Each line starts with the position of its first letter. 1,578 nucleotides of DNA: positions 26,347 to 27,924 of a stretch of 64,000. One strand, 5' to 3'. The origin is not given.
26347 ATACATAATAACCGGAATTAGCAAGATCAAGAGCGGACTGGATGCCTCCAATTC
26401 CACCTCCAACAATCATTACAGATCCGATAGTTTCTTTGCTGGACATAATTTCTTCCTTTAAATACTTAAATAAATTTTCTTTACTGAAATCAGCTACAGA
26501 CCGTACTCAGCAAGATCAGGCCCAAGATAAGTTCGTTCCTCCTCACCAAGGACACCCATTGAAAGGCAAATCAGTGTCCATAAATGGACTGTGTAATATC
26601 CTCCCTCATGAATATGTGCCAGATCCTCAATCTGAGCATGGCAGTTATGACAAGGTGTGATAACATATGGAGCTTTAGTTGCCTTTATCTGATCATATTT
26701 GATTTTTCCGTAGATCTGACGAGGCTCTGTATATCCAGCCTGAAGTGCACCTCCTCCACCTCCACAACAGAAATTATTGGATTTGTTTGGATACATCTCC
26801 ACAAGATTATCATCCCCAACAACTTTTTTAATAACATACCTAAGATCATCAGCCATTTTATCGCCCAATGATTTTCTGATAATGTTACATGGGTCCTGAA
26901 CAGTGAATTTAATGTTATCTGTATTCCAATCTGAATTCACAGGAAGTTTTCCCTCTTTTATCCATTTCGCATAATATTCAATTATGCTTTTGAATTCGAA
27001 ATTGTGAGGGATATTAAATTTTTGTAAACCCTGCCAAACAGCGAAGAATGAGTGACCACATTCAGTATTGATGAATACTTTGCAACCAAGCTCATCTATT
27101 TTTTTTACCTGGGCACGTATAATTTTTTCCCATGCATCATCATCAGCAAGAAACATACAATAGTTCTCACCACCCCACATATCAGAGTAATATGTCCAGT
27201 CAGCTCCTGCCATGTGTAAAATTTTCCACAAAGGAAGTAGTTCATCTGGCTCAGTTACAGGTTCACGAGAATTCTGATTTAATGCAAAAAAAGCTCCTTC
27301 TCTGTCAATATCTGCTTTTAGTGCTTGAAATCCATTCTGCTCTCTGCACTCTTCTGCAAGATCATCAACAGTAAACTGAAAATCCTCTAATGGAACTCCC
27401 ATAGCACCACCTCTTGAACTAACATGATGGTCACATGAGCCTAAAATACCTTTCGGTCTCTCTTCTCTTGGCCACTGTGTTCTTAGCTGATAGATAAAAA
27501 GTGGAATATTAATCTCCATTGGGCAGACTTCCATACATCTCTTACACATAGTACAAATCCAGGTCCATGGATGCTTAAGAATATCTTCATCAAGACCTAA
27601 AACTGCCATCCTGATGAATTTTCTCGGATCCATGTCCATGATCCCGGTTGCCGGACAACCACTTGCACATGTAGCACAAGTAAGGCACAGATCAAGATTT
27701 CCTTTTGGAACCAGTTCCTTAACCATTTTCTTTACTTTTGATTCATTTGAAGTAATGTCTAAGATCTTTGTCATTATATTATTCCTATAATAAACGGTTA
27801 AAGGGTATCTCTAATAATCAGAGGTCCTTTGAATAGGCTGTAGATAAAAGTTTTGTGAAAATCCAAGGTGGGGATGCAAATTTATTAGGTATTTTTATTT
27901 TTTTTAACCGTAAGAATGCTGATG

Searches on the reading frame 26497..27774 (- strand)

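Call 83: search_protein_families(library=pfam, proteins=[window:26497-27774:-], max_evalue=0.00001)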
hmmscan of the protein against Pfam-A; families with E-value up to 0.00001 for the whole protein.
window:26497-27774:- (426 aa): 4 families
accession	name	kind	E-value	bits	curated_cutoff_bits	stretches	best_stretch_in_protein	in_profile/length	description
PF02754.22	CCG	-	1.2e-10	41.7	20.6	1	291-382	2-84/85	Cysteine-rich domain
PF13183.11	Fer4_8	-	1.2e-08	35.8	27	1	27-88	2-68/68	4Fe-4S dicluster domain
PF13534.11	Fer4_17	-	1.3e-07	32.5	22.2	1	30-89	2-61/61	4Fe-4S dicluster domain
PF13187.11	Fer4_9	-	2.2e-07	31.2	27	1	30-87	2-50/52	4Fe-4S dicluster domain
